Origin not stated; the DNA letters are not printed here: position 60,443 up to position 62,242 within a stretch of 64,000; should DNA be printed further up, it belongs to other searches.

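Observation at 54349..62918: Multihaem cytochrome island with its own CcsBA, a T9SS-sorted DUF2271-like protein and a PepSY-TM protein, but no terminal reductase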

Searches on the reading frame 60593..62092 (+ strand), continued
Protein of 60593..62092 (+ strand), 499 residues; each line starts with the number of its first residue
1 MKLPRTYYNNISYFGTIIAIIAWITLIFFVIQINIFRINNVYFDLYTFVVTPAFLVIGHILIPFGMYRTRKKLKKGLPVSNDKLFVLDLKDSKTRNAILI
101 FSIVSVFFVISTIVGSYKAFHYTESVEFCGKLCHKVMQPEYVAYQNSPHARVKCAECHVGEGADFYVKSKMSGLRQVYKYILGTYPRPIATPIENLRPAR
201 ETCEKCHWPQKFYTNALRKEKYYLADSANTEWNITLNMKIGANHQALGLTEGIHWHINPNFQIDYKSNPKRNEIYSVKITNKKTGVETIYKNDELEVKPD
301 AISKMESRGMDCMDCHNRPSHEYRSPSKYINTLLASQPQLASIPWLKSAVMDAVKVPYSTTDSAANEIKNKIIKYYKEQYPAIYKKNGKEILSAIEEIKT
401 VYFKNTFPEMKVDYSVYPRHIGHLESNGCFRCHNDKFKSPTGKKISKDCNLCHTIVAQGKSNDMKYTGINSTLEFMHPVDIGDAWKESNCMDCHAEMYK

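Call 8: find_encoding_contigs(protein=P0097, flank=10000, max_places=2)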
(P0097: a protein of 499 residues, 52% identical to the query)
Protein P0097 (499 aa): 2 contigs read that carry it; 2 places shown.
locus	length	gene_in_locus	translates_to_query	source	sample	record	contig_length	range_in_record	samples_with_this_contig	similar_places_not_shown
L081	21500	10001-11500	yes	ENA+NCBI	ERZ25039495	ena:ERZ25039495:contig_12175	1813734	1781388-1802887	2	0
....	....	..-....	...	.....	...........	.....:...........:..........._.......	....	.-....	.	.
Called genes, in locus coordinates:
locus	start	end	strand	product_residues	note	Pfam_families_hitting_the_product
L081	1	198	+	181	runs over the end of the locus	PF03190:Thioredox_DsbH, PF13899:Thioredoxin_7, PF13098:Thioredoxin_2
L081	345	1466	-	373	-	PF16115:DUF4831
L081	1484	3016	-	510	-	PF03853:YjeF_N, PF01256:Carb_kinase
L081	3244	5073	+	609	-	PF07690:MFS_1, PF00854:PTR2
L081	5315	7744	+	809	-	PF00696:AA_kinase, PF01842:ACT (faint), PF22468:ACT_9, PF13840:ACT_7, PF22468:ACT_9, PF03447:NAD_binding_3, PF00742:Homoserine_dh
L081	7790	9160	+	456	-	PF14821:Thr_synth_N, PF00291:PALP, PF24857:THR4_C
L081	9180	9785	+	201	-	PF00702:Hydrolase, PF06888:Put_Phosphatase (weak), PF12710:HAD, PF08282:Hydrolase_3 (weak)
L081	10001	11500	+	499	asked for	PF03264:Cytochrom_NNT, PF14522:Cytochrome_C7 (faint)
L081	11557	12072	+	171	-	PF00578:AhpC-TSA, PF08534:Redoxin, PF13905:Thioredoxin_8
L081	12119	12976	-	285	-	PF20244:DUF6599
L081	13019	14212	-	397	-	PF00248:Aldo_ket_red, PF13187:Fer4_9 (weak)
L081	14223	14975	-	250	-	PF13483:Lactamase_B_3, PF12706:Lactamase_B_2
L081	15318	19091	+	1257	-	PF08126:Propeptide_C25, PF01364:Peptidase_C25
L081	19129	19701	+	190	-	PF01966:HD (weak)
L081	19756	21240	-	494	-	PF01408:GFO_IDH_MocA, PF19051:GFO_IDH_MocA_C2, PF22725:GFO_IDH_MocA_C3 (faint)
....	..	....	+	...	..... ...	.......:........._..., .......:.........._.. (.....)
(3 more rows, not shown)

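Call 26: search_protein_families(library=pfam, proteins=[L028:578-1888:+, L077:4943-5866:+, L039:12363-13415:-, L010:14329-15228:-, L021:5616-6767:+, L027:2369-2767:+, L077:9248-9661:+, L021:11585-13231:-, L010:12019-12912:-, L048:9265-9885:+], max_evalue=0.001)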
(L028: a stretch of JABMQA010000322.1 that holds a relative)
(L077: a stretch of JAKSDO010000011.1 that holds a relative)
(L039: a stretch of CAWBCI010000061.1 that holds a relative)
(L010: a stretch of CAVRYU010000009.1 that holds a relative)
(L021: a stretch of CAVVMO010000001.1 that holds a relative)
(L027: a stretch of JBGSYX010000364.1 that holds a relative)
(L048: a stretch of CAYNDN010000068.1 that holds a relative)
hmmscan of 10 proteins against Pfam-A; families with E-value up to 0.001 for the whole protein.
L028:578-1888:+ (436 aa): 1 family
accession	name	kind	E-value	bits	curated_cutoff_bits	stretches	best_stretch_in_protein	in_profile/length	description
PF03916.19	NrfD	-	5.7e-28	98.9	25.8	1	55-374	3-307/313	Polysulphide reductase, NrfD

L077:4943-5866:+ (307 aa): 1 family
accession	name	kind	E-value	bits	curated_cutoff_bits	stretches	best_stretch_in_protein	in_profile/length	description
PF19089.6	DUF5777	-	6.6e-60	202.8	23.1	1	35-305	1-247/247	Membrane bound beta barrel domain (DUF5777)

L039:12363-13415:- (350 aa): 5 families
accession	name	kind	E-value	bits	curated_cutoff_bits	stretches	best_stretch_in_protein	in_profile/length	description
PF14537.11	Cytochrom_c3_2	-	5.9e-13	49.5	25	1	111-188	4-70/79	Cytochrome c3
PF14522.11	Cytochrome_C7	-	8.1e-12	45.2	24.8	1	110-152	7-55/67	Cytochrome c7 and related cytochrome c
PF09699.15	Paired_CXXCH_1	-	7.4e-05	22.8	20.6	0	115-147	8-38/41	Doubled CXXCH motif (Paired_CXXCH_1)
PF02085.21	Cytochrom_CIII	-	7.9e-05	23.4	22.9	1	90-187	7-87/101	Class III cytochrome C family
PF22678.1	Cytochrom_c_NrfB-like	-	0.00022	22.1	27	0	208-285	1-74/89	Cytochrome c-type protein NrfB-like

L010:14329-15228:- (299 aa): 10 families
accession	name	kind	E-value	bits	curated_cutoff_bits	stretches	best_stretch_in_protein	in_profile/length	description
PF13247.11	Fer4_11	-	1e-21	77.4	26.2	2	136-196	4-66/100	4Fe-4S dicluster domain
PF12838.12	Fer4_7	-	1.1e-12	48.6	27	2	142-188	2-52/52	4Fe-4S dicluster domain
PF12837.12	Fer4_6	-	2.1e-12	46.8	25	1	166-188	1-23/24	4Fe-4S binding domain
PF13237.11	Fer4_10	-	6.3e-12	45.7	25.5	3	167-242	2-53/53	4Fe-4S dicluster domain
PF13187.11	Fer4_9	-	1.9e-11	44.2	27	2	173-246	1-52/52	4Fe-4S dicluster domain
PF12797.12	Fer4_2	-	5.1e-08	32.8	24.5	1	166-186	2-22/22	4Fe-4S binding domain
PF00037.32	Fer4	-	6.5e-08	32.5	21.1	1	169-188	3-22/24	4Fe-4S binding domain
PF13183.11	Fer4_8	-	1.7e-06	28.9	27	0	172-245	3-68/68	4Fe-4S dicluster domain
PF12800.12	Fer4_4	-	4.3e-05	23.9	24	0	172-186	2-16/17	4Fe-4S binding domain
PF13484.11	Fer4_16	-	0.00053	21.2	30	0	172-186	51-65/66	4Fe-4S double cluster binding domain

L021:5616-6767:+ (383 aa): 4 families
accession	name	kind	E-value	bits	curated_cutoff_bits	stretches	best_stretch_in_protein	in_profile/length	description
PF14522.11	Cytochrome_C7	-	4.4e-09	36.5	24.8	0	70-145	13-67/67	Cytochrome c7 and related cytochrome c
PF14537.11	Cytochrom_c3_2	-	3.9e-07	30.9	25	0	70-114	26-66/79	Cytochrome c3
PF09699.15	Paired_CXXCH_1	-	1.1e-06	28.6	20.6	0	67-80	26-39/41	Doubled CXXCH motif (Paired_CXXCH_1)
PF22678.1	Cytochrom_c_NrfB-like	-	0.00067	20.5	27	0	67-116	30-69/89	Cytochrome c-type protein NrfB-like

L027:2369-2767:+ (132 aa): 0 families

L077:9248-9661:+ (137 aa): 2 families
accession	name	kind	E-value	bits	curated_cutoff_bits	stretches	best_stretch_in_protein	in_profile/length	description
PF13442.11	Cytochrome_CBB3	-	1.6e-09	38.3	27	1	55-132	6-68/68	Cytochrome C oxidase, cbb3-type, subunit III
PF00034.26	Cytochrom_C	-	1.5e-07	33.1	21.3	1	55-135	4-89/90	Cytochrome c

L021:11585-13231:- (548 aa): 1 family
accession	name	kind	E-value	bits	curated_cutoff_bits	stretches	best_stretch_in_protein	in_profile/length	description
PF10101.14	DUF2339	-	4.7e-05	22.8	33.6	1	467-540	585-658/659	Predicted membrane protein (DUF2339)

L010:12019-12912:- (297 aa): 0 families

L048:9265-9885:+ (206 aa): 1 family
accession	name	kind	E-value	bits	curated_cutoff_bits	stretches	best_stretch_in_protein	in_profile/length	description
PF01292.26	Ni_hydr_CYTB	-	6.8e-28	98.1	30.1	1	8-200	2-179/179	Prokaryotic cytochrome b561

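Call 29: search_protein_families(library=pfam, proteins=[L060:5618-7054:+, L070:11879-12262:+, L010:7521-8222:-, L021:15238-15714:-, L016:11696-12394:+, L018:11596-13497:-, L019:11513-12991:+, L001:14264-15940:+, L001:15959-18811:-, L027:2369-2767:+], max_evalue=0.01)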
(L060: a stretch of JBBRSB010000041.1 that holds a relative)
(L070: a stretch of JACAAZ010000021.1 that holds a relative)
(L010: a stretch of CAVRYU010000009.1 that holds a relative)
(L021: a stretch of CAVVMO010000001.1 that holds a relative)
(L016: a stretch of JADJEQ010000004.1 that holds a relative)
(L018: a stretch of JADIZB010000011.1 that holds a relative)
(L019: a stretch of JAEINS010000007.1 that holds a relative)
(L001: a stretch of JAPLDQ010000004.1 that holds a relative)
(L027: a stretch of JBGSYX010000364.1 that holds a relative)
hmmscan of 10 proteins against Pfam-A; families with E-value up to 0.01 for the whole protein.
L060:5618-7054:+ (478 aa): 4 families
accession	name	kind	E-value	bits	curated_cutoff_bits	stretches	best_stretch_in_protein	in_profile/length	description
PF11066.14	DUF2867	-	6.1e-29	101.6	27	1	332-470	7-141/142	Protein of unknown function (DUF2867)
PF13460.12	NAD_binding_10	-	7.4e-05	23.1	27.2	1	7-148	1-146/184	NAD(P)H-binding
PF01370.27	Epimerase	-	0.0021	18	20.9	1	3-114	1-117/240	NAD dependent epimerase/dehydratase family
PF05368.20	NmrA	-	0.0048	17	27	1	4-157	6-158/298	NmrA-like family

L070:11879-12262:+ (127 aa): 0 families

L010:7521-8222:- (233 aa): 2 families
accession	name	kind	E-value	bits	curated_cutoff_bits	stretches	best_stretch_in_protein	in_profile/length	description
PF00027.35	cNMP_binding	-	4.5e-13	49.4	27.5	1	41-125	3-87/89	Cyclic nucleotide-binding domain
PF13545.12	HTH_Crp_2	-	1.2e-12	48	27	1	159-229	1-70/70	Crp-like helix-turn-helix domain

L021:15238-15714:- (158 aa): 5 families
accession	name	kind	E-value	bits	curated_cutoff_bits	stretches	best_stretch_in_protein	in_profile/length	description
PF14522.11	Cytochrome_C7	-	4.7e-09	36.4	24.8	2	45-83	30-66/67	Cytochrome c7 and related cytochrome c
PF09699.15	Paired_CXXCH_1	-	3.7e-05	23.8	20.6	0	45-66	19-40/41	Doubled CXXCH motif (Paired_CXXCH_1)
PF14537.11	Cytochrom_c3_2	-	0.00021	22.2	25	1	74-144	4-68/79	Cytochrome c3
PF02085.21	Cytochrom_CIII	-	0.00039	21.2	22.9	1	65-143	19-85/101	Class III cytochrome C family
PF22113.1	Mtrc-MtrF_II-IV_dom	-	0.0014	18.6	30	0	107-145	9-40/176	Outer membrane cytochrome MtrC/MtrF-like, domains II/IV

L016:11696-12394:+ (232 aa): 0 families

L018:11596-13497:- (633 aa): 5 families
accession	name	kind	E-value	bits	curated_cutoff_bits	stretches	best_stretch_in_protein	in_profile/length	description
PF07497.18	Rho_RNA_bind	-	2.8e-33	114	27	1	269-342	2-73/73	Rho termination factor, RNA-binding domain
PF00006.31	ATP-synt_ab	-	5.5e-30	105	29.5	1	374-579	2-212/213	ATP synthase alpha/beta family, nucleotide-binding domain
PF07498.18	Rho_N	-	4.2e-11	43.1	24.9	1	6-45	1-40/43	Rho termination factor, N-terminal domain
PF13481.12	AAA_25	-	0.007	16.4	27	0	383-488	30-158/195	AAA domain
PF05729.18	NACHT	-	0.0087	16.3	26.7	0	398-490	12-98/167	NACHT domain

L019:11513-12991:+ (492 aa): 7 families
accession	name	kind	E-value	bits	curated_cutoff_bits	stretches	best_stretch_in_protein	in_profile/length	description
PF02518.31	HATPase_c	-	1e-27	97.2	26.4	1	381-488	1-109/111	Histidine kinase-, DNA gyrase B-, and HSP90-like ATPase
PF00672.30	HAMP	-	4.2e-10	40.2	25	1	205-248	9-52/53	HAMP domain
PF14501.12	HATPase_c_5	-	2e-06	28.1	22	1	385-475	5-91/102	GHKL domain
PF21563.3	Mcp40H-20_sensor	-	0.00058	20.6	27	1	55-155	7-100/112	Methyl-accepting chemotaxis sensory transducer, class 40H, sensor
PF13581.12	HATPase_c_2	-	0.002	18.6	27.4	1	390-469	40-113/127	Histidine kinase-like ATPase domain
PF13589.12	HATPase_c_3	-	0.0036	17.8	25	1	386-447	3-61/137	Histidine kinase-, DNA gyrase B-, and HSP90-like ATPase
PF05622.17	HOOK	-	0.0076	15.5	35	0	232-364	206-342/514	HOOK protein coiled-coil region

L001:14264-15940:+ (558 aa): 0 families

L001:15959-18811:- (950 aa): 4 families
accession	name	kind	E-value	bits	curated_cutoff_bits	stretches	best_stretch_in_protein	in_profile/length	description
PF14905.12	OMP_b-brl_3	-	6.6e-32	111.5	27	1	469-921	1-408/408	Outer membrane protein beta-barrel family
PF13715.12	CarbopepD_reg_2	-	1.5e-05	25.3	32.2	1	38-105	5-67/88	CarboxypepD_reg-like domain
PF13620.12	CarboxypepD_reg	-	0.00012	22.8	32.3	1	34-97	2-63/82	Carboxypeptidase regulatory-like domain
PF17802.7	SpaA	-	0.0061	17.1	23.1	0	40-86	9-56/91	Prealbumin-like fold domain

L027:2369-2767:+ (132 aa): 0 families

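Call 93: search_solved_structures(query=window:60593-62092:+, max_evalue=0.1)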
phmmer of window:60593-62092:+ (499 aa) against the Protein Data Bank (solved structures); distinct sequences matched with E-value up to 0.1: 1.
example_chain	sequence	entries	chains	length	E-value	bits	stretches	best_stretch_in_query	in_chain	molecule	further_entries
2j7a_C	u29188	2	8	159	2e-06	30.3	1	119-223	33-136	CYTOCHROME C QUINOL DEHYDROGENASE NRFH | NAPC/NIRT CYTOCHROME C FAMILY PROTEIN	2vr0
